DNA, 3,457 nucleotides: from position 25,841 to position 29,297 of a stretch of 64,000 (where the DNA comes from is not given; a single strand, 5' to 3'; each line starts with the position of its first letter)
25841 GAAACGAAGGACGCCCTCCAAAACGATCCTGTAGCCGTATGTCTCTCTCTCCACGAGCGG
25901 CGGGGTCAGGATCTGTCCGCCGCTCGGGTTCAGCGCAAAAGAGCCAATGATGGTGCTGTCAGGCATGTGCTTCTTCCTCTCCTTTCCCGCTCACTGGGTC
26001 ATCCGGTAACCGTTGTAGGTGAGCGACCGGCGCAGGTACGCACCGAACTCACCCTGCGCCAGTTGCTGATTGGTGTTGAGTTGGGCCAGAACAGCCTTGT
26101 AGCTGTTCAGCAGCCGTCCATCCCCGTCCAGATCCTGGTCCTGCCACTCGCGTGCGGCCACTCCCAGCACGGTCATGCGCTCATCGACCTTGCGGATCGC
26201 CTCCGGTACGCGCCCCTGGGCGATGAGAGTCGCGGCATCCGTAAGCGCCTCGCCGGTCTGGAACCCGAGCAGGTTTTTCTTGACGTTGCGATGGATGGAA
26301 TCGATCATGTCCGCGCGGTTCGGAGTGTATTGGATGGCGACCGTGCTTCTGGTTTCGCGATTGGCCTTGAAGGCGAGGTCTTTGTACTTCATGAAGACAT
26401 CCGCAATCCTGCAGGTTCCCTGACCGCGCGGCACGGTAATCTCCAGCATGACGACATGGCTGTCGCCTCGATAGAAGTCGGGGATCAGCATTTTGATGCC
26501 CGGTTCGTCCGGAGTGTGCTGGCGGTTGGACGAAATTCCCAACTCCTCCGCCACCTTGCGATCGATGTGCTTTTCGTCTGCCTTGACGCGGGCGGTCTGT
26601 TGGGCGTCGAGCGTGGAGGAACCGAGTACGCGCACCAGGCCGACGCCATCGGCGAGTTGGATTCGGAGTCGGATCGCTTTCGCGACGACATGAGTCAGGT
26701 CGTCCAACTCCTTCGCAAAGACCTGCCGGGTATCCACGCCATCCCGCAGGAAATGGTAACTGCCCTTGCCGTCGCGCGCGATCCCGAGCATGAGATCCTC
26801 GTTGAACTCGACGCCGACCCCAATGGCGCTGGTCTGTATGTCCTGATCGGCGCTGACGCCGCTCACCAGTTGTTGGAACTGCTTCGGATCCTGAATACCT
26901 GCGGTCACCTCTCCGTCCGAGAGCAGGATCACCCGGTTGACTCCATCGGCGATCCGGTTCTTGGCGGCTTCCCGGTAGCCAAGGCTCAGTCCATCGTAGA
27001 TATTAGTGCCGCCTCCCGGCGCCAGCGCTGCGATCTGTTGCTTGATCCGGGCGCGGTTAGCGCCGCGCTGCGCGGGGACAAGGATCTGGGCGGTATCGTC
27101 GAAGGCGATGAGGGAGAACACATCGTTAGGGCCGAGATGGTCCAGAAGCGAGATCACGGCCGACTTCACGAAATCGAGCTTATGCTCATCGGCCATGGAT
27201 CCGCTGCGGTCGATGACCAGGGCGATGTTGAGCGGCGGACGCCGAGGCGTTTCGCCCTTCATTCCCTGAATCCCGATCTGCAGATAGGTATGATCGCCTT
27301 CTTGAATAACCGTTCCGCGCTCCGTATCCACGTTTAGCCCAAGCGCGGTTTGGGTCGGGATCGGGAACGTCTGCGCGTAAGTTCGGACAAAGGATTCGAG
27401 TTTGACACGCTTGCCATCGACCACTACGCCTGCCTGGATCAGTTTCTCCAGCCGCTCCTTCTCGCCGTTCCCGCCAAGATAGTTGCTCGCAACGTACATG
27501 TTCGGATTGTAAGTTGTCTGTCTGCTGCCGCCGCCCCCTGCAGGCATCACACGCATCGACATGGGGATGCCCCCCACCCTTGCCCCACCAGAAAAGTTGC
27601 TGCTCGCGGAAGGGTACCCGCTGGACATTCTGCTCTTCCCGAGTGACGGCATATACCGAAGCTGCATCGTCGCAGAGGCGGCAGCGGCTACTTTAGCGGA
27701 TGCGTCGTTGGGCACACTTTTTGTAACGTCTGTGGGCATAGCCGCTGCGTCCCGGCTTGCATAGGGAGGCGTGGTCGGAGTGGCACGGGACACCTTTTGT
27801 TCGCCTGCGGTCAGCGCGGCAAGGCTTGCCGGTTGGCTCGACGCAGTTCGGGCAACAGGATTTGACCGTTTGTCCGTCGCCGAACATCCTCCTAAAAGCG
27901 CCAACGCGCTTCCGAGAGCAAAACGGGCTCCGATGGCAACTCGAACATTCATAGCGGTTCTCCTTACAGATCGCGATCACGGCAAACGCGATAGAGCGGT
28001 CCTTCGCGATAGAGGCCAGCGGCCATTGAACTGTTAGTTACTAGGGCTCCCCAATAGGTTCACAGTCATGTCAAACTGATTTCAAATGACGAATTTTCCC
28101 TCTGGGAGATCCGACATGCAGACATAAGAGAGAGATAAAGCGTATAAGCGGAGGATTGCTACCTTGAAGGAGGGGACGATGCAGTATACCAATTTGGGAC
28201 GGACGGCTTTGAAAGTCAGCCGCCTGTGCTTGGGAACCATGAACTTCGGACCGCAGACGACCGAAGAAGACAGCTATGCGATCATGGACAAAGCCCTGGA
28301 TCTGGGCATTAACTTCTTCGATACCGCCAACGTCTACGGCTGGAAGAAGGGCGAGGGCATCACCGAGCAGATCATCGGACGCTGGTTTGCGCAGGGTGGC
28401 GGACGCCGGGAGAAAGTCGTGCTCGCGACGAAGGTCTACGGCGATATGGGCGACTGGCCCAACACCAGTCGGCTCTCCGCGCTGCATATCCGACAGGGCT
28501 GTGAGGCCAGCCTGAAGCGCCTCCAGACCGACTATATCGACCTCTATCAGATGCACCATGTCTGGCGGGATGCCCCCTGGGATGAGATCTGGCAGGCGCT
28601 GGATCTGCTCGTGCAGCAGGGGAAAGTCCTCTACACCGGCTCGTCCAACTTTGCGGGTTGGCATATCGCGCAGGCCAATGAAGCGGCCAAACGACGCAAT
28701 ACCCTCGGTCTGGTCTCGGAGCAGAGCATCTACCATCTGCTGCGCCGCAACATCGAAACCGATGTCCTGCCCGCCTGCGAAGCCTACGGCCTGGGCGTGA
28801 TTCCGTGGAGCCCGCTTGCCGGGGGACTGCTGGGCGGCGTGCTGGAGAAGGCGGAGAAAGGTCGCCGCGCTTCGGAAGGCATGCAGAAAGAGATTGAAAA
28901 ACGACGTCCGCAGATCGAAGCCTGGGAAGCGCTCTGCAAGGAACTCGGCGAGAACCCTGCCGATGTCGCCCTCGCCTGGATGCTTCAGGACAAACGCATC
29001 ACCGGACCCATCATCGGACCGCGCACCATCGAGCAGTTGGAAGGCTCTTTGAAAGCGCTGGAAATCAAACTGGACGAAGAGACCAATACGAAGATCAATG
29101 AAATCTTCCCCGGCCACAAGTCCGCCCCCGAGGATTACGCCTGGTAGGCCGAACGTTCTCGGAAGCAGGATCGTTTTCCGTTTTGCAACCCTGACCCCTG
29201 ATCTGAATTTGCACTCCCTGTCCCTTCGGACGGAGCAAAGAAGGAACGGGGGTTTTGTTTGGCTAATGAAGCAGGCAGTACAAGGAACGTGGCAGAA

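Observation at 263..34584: Four BTAD–NB-ARC–TPR loci in 35 kb, each intact copy immediately followed by a secreted-protein gene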

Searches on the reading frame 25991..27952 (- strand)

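Call 71: search_protein_families(library=pfam, proteins=[window:25991-27952:-], max_evalue=0.001)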
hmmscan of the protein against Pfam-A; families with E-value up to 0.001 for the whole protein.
window:25991-27952:- (653 aa): 3 families
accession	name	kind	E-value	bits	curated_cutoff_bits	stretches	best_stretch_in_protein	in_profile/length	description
PF13519.12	VWA_2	-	3.1e-16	60.3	27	1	244-348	2-107/107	von Willebrand factor type A domain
PF00092.34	VWA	-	7e-16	59.4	23.8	1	242-403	1-163/174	von Willebrand factor type A domain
PF13768.12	VWA_3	-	1.4e-10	41.8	27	1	242-401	2-155/155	von Willebrand factor type A domain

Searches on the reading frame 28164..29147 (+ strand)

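Call 71: search_protein_families(library=pfam, proteins=[window:28164-29147:+], max_evalue=0.001)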
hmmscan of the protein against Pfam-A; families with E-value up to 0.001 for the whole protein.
window:28164-29147:+ (327 aa): 1 family
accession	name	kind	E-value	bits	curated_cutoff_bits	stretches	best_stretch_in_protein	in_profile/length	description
PF00248.27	Aldo_ket_red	-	4.9e-75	252.8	24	1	20-314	1-289/291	Aldo/keto reductase family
